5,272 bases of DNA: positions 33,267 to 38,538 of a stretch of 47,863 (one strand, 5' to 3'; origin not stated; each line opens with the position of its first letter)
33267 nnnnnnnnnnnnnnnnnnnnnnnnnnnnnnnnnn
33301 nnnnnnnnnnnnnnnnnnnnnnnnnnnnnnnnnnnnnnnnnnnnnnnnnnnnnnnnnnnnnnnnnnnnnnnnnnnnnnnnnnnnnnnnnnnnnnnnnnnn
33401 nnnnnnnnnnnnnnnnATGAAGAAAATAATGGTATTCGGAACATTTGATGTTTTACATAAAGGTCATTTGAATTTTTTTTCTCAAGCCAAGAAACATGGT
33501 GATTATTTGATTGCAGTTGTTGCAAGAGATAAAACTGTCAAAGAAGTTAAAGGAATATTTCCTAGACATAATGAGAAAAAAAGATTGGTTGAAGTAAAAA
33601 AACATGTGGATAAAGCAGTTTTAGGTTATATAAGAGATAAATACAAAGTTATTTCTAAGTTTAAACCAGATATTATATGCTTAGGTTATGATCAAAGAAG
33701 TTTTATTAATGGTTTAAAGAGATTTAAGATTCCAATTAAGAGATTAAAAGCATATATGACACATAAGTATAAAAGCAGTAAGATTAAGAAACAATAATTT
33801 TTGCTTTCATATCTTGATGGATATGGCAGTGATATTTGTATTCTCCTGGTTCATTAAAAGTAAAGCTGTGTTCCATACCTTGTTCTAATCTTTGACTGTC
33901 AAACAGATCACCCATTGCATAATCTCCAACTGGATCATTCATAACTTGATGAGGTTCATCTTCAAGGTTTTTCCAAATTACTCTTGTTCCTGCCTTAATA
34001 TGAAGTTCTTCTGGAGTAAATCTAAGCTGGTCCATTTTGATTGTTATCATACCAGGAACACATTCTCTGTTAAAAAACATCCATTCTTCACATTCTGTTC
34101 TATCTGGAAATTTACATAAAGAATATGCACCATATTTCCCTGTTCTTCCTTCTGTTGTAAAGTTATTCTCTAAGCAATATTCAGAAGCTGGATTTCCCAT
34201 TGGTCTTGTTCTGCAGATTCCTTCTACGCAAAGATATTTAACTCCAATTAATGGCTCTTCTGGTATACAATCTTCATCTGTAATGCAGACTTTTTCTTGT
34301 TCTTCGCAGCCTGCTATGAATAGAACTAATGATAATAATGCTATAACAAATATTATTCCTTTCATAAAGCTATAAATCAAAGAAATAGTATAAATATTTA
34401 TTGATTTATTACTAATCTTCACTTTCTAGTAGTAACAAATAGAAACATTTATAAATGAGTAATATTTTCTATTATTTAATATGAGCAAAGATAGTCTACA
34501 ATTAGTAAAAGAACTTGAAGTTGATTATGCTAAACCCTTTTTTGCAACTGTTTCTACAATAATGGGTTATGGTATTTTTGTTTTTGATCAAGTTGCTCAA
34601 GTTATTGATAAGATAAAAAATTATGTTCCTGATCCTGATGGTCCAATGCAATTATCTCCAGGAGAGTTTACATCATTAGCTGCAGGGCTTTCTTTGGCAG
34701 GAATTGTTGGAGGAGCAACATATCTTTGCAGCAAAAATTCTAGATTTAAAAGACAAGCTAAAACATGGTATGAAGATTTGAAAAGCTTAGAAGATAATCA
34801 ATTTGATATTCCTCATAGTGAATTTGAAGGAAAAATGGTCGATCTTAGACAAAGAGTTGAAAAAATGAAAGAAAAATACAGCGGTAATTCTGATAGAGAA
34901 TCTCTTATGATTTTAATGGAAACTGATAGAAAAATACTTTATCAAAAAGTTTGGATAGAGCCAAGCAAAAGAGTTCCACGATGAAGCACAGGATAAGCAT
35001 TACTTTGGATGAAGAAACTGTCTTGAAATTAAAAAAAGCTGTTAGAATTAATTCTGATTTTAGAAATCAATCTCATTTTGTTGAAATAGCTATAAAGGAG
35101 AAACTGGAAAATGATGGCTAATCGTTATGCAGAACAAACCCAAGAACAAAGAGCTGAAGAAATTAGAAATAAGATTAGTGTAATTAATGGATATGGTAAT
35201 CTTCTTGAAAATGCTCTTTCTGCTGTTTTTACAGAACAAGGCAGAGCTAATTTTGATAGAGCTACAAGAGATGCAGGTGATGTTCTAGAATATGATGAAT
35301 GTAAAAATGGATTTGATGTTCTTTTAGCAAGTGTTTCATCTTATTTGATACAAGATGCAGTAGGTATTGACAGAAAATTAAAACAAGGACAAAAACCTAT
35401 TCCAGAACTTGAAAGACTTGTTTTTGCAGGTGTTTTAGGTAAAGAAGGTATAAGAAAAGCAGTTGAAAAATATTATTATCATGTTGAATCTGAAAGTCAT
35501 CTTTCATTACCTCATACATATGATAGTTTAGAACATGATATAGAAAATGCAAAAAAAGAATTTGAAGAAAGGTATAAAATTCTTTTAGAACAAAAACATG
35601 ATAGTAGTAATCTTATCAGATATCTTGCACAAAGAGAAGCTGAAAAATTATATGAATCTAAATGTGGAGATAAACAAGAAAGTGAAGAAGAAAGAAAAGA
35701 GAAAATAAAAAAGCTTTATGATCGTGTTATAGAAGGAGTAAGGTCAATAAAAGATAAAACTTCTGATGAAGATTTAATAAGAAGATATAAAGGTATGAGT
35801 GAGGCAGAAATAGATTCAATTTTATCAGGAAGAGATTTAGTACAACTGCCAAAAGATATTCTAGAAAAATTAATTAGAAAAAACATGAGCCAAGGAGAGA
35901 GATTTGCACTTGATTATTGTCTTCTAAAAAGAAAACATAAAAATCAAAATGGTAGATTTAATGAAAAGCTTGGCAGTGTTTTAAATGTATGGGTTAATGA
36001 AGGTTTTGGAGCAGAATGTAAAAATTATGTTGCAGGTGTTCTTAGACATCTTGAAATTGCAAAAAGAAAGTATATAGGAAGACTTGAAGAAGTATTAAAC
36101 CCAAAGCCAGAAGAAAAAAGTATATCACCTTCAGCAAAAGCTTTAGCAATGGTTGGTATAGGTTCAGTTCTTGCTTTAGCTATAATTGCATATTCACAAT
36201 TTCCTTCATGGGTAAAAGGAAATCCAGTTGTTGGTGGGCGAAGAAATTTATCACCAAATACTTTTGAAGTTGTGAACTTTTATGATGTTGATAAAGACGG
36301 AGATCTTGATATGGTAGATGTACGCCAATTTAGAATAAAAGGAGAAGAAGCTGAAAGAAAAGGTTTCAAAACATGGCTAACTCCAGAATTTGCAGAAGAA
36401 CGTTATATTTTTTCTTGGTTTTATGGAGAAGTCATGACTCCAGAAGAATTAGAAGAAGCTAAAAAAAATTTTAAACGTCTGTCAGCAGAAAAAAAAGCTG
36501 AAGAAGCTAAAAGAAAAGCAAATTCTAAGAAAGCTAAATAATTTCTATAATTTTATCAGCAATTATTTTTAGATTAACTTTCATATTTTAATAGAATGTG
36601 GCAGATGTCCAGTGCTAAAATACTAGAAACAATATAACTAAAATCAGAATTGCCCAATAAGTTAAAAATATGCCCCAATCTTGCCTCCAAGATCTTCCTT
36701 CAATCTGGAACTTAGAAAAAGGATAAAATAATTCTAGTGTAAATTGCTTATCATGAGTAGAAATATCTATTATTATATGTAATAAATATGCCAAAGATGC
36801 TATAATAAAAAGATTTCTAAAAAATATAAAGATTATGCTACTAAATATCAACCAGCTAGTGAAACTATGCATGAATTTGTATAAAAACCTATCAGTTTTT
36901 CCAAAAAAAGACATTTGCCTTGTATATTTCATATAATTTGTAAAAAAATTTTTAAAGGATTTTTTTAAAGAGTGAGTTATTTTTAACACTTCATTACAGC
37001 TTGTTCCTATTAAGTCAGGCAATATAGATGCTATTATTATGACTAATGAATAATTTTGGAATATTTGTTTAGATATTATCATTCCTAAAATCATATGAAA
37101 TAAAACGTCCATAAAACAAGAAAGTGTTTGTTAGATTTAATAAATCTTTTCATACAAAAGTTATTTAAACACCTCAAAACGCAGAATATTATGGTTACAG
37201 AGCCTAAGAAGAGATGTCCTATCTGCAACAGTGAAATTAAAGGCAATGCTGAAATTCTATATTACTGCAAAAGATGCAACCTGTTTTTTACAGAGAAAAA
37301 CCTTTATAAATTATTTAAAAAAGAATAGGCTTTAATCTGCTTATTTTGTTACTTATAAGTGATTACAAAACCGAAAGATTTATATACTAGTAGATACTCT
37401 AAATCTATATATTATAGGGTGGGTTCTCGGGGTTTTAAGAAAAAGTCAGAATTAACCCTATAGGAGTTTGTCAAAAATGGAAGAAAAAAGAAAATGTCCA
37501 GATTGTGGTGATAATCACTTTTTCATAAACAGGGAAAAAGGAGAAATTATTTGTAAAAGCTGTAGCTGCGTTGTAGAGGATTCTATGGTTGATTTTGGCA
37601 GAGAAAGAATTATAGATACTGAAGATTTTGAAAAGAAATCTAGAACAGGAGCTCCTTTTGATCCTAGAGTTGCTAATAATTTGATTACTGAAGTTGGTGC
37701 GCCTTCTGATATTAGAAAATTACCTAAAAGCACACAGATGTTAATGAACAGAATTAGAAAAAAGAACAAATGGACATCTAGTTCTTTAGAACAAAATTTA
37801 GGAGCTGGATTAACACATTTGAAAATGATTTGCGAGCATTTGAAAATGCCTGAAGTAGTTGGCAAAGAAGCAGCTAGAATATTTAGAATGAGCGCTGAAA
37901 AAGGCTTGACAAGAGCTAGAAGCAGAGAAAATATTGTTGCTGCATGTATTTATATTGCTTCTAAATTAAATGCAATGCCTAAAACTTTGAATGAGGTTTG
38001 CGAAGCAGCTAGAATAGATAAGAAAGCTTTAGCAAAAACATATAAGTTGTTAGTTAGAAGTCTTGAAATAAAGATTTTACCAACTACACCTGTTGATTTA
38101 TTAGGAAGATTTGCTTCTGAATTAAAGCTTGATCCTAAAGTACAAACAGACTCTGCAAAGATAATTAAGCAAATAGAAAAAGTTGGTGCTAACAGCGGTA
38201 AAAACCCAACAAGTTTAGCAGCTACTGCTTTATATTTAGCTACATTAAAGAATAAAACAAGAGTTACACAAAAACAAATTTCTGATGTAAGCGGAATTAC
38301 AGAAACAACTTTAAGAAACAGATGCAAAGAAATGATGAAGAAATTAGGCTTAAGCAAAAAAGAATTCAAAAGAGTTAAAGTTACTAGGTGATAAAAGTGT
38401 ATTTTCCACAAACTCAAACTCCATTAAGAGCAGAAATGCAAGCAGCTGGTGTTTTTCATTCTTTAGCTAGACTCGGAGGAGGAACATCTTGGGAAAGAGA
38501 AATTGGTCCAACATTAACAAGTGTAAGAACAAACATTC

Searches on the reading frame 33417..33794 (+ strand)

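Call 88: search_protein_families(library=pfam, proteins=[window:33417-33794:+], max_evalue=0.001)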
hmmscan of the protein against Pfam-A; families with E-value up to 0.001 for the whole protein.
window:33417-33794:+ (126 aa): 1 family
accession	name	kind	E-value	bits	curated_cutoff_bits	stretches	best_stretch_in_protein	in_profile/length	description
PF01467.32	CTP_transf_like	-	1.8e-14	54.5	21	1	6-97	2-94/133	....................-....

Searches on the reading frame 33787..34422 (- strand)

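Call 16: search_protein_families(library=pfam, proteins=[window:33787-34422:-], max_evalue=0.001)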
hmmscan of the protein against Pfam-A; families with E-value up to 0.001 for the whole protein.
window:33787-34422:- (212 aa): 4 families
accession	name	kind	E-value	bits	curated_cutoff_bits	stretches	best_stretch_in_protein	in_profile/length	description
PF03891.20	DUF333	-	1.2e-12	48.3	25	1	75-119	2-46/47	Domain of unknown function (DUF333)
PF00127.26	Copper-bind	-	4.7e-12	46.6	21.2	1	126-211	5-98/99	Copper binding proteins, plastocyanin/azurin family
PF13473.12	Cupredoxin_1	-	6e-12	45.9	27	1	126-211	23-104/104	Cupredoxin-like domain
PF07127.16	Nodulin_late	-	3.5e-05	24.5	30.4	1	24-71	9-54/54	Late nodulin domain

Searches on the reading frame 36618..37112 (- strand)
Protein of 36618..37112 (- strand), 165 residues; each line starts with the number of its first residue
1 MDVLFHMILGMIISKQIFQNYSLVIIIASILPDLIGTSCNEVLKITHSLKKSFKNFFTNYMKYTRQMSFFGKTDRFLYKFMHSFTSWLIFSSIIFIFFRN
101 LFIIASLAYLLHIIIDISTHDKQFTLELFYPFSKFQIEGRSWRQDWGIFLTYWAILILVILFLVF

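Call 88: search_protein_families(library=pfam, proteins=[window:36618-37112:-], max_evalue=0.001)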
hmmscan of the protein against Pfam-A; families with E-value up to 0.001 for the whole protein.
window:36618-37112:- (165 aa): 2 families
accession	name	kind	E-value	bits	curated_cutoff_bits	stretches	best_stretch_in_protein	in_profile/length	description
PF04307.19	YdjM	-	2.4e-07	30.9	29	1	20-156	28-145/176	YdjM inner membrane protein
PF00882.24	Zn_dep_PLPC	-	0.00025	21.5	26.8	1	13-125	9-98/167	Zinc dependent phospholipase C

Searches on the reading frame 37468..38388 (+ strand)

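Call 16: search_protein_families(library=pfam, proteins=[window:37468-38388:+], max_evalue=0.001)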
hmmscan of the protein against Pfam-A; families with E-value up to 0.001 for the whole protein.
window:37468-38388:+ (307 aa): 5 families
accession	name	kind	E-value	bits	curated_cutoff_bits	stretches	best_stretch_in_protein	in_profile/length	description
PF00382.24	TFIIB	-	7.4e-41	138.5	23.6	2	109-197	3-91/92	Transcription factor TFIIB repeat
PF08271.17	Zn_Ribbon_TF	-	3.1e-08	33.5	29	1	9-46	2-39/43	TFIIB zinc-binding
PF13412.12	HTH_24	-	5.1e-05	23.2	21.9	1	257-292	9-44/48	Winged helix-turn-helix DNA-binding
PF02984.24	Cyclin_C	-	0.00057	20.3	22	0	247-297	44-93/119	Cyclin, C-terminal domain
PF00134.28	Cyclin_N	-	0.00098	19.3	23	0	120-201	40-124/127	Cyclin, N-terminal domain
